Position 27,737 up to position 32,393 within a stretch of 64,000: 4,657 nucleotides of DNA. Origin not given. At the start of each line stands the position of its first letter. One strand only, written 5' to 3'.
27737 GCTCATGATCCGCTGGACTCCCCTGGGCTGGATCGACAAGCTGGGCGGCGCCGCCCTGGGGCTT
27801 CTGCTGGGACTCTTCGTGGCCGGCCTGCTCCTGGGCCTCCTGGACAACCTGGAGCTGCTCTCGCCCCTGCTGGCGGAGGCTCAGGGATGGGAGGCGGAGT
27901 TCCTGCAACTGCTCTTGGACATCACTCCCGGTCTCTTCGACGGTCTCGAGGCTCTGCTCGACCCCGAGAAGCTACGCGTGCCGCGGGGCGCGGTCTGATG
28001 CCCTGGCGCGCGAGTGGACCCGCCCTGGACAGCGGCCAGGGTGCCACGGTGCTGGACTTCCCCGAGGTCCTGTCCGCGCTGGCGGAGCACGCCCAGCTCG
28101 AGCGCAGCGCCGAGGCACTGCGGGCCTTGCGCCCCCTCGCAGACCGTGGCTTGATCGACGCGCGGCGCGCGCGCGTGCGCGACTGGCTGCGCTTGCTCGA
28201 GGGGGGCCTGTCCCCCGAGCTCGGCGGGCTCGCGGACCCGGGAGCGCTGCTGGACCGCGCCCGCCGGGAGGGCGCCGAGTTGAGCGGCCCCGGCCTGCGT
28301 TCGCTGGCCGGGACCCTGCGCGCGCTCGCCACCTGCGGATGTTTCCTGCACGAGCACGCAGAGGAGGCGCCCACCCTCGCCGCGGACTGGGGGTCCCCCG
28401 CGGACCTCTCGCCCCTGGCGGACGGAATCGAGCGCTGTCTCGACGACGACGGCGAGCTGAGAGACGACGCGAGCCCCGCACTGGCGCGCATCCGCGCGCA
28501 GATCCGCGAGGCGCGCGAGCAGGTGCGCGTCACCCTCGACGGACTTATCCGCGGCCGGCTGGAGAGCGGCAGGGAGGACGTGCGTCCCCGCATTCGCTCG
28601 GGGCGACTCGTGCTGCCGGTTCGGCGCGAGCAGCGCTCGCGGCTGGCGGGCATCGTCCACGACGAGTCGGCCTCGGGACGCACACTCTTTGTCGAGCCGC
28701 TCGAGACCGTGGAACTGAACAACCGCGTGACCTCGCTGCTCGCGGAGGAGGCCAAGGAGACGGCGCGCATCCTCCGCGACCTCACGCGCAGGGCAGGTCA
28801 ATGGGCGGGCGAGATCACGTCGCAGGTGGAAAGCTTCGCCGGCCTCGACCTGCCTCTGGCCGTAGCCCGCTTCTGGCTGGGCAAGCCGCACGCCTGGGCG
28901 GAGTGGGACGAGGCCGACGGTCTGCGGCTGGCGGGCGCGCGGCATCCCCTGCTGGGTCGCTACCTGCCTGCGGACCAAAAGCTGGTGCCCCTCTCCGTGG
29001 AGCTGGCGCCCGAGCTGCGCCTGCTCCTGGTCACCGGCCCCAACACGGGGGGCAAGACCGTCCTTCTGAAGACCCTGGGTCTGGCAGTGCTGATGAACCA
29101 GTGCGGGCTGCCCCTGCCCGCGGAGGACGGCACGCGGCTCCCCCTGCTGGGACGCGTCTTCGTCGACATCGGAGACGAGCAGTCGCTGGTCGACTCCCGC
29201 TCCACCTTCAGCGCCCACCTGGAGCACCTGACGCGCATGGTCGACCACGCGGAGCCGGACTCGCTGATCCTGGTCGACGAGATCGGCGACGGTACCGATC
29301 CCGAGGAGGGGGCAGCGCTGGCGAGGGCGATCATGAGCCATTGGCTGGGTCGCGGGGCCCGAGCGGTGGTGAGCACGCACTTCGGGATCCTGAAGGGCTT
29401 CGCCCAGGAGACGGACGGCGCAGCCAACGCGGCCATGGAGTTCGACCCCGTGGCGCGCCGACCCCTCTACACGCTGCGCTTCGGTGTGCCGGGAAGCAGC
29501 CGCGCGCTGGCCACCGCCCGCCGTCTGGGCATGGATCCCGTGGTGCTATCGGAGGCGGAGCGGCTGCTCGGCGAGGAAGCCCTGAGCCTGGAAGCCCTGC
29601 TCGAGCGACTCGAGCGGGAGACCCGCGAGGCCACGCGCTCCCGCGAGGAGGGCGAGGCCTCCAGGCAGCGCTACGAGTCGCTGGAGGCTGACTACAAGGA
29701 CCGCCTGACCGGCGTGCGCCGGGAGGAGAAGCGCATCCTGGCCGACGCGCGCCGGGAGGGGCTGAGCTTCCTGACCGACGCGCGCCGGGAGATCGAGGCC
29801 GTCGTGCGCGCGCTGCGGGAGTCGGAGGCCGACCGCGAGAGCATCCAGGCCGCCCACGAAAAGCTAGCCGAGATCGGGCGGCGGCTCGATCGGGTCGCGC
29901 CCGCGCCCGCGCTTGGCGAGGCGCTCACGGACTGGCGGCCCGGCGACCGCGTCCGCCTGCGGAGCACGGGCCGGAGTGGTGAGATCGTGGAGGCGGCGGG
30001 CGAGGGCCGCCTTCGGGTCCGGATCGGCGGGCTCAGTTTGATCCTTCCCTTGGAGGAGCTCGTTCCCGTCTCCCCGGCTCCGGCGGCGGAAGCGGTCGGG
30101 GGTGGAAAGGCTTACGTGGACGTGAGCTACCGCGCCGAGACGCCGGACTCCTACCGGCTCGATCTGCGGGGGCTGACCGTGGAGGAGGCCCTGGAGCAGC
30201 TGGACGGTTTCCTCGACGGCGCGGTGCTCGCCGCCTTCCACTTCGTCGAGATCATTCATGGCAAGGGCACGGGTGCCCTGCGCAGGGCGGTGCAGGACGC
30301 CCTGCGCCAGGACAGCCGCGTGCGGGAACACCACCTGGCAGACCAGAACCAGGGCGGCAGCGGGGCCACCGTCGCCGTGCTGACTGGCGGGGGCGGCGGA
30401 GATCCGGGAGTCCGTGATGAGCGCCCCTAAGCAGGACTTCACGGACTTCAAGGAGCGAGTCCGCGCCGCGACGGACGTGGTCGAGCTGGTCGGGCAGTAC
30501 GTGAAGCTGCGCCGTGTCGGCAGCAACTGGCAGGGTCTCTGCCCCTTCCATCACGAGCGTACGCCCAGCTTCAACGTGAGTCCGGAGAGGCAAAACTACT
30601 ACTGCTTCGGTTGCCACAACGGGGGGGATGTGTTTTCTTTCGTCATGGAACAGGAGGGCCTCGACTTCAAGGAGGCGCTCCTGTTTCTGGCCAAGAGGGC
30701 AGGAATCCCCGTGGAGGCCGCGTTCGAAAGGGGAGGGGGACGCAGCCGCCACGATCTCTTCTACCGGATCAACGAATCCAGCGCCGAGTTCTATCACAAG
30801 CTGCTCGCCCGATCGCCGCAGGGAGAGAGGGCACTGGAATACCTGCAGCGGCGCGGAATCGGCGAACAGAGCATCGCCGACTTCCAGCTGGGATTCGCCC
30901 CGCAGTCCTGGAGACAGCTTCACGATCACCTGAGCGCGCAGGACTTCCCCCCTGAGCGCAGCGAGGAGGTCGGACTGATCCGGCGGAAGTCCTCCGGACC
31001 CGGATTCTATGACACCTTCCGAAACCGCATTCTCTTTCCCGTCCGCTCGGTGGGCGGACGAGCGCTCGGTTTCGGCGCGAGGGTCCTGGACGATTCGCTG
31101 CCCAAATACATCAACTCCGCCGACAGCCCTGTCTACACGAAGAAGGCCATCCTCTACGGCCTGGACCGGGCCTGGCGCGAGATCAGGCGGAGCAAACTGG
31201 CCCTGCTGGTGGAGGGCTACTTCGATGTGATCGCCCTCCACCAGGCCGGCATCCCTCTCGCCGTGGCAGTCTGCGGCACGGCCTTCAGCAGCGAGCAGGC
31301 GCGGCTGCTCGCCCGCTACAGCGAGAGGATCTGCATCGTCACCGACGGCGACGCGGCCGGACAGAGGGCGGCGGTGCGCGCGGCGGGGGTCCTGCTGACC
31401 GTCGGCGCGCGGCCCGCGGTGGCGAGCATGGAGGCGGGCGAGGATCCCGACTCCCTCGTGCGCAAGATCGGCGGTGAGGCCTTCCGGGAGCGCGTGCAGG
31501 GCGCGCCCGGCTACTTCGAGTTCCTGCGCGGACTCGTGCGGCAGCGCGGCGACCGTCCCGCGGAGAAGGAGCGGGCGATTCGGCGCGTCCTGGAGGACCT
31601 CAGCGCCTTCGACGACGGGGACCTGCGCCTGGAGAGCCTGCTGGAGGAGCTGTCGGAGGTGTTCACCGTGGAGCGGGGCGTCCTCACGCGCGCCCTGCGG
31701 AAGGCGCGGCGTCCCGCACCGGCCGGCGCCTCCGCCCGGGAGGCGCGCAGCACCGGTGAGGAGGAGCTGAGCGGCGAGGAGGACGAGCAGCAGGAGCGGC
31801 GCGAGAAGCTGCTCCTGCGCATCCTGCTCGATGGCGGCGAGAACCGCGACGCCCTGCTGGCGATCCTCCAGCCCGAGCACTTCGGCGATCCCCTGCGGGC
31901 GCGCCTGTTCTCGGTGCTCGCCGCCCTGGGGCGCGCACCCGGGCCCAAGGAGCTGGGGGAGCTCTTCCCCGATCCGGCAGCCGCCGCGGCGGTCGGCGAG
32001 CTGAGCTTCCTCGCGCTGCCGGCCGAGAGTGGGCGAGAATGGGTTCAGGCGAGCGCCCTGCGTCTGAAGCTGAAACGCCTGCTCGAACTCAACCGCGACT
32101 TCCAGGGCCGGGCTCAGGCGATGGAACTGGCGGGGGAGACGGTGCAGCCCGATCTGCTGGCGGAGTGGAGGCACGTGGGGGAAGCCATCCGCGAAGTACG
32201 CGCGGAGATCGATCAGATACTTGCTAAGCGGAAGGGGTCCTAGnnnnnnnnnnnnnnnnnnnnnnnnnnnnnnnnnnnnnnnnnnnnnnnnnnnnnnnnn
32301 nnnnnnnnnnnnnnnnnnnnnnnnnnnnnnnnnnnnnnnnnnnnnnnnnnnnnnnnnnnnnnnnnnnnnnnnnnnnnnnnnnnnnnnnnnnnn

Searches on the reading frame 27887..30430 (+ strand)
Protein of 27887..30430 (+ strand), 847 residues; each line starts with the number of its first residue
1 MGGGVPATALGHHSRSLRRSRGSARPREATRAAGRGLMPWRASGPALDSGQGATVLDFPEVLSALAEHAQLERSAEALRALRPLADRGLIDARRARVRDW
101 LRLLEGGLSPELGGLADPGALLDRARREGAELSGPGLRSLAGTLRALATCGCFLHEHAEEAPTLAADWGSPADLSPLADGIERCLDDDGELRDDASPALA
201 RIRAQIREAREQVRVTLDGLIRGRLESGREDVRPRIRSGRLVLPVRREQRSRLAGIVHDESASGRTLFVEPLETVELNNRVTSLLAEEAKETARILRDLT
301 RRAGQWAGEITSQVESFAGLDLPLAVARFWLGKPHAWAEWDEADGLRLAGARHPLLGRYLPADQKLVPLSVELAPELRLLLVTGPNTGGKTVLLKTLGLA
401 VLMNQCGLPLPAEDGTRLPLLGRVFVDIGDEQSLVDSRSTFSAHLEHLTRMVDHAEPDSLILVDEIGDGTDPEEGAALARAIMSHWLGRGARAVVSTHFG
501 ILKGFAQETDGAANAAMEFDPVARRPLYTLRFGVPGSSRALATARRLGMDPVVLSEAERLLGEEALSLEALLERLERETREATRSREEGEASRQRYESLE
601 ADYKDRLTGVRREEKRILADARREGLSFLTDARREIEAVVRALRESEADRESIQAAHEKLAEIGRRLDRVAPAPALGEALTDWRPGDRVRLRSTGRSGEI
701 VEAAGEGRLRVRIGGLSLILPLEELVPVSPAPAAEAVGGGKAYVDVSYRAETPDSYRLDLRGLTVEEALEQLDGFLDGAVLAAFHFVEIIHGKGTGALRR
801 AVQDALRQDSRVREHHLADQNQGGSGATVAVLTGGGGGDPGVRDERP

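Call 10: search_protein_families(library=pfam, proteins=[window:27887-30430:+], max_evalue=0.001)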
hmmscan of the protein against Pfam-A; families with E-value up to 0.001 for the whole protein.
window:27887-30430:+ (847 aa): 3 families
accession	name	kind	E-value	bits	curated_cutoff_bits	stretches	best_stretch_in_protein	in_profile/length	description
PF00488.27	MutS_V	-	1.2e-27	97.5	30.2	1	381-560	2-183/188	MutS domain V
PF01713.27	Smr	-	1e-24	86.9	25.7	1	758-832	1-76/77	Smr domain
PF20297.4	MSSS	-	9e-09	35.3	26.8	1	685-725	1-42/42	MutS2 and Smr-associated SH3 domain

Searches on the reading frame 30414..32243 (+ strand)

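Call 10: search_protein_families(library=pfam, proteins=[window:30414-32243:+], max_evalue=0.001)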
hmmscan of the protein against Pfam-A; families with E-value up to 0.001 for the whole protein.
window:30414-32243:+ (609 aa): 6 families
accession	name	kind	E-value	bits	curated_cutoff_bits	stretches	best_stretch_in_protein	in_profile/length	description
PF08275.17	DNAG_N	-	1.4e-36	125.8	26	1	126-253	1-127/128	DNA primase catalytic core, N-terminal domain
PF01807.25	Zn_ribbon_DnaG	-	6.6e-35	119.3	24.9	1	12-101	5-94/98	CHC2 zinc finger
PF13155.12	Toprim_2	-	2.4e-20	73.2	22.1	1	265-348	2-87/88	Toprim-like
PF13662.12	Toprim_4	-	3.1e-17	63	25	1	263-327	3-74/85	Toprim domain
PF01751.28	Toprim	-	2.1e-10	41.1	23.1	1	264-324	3-77/96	Toprim domain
PF13362.12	Toprim_3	-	3.6e-07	31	27.2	1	264-353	3-93/95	Toprim domain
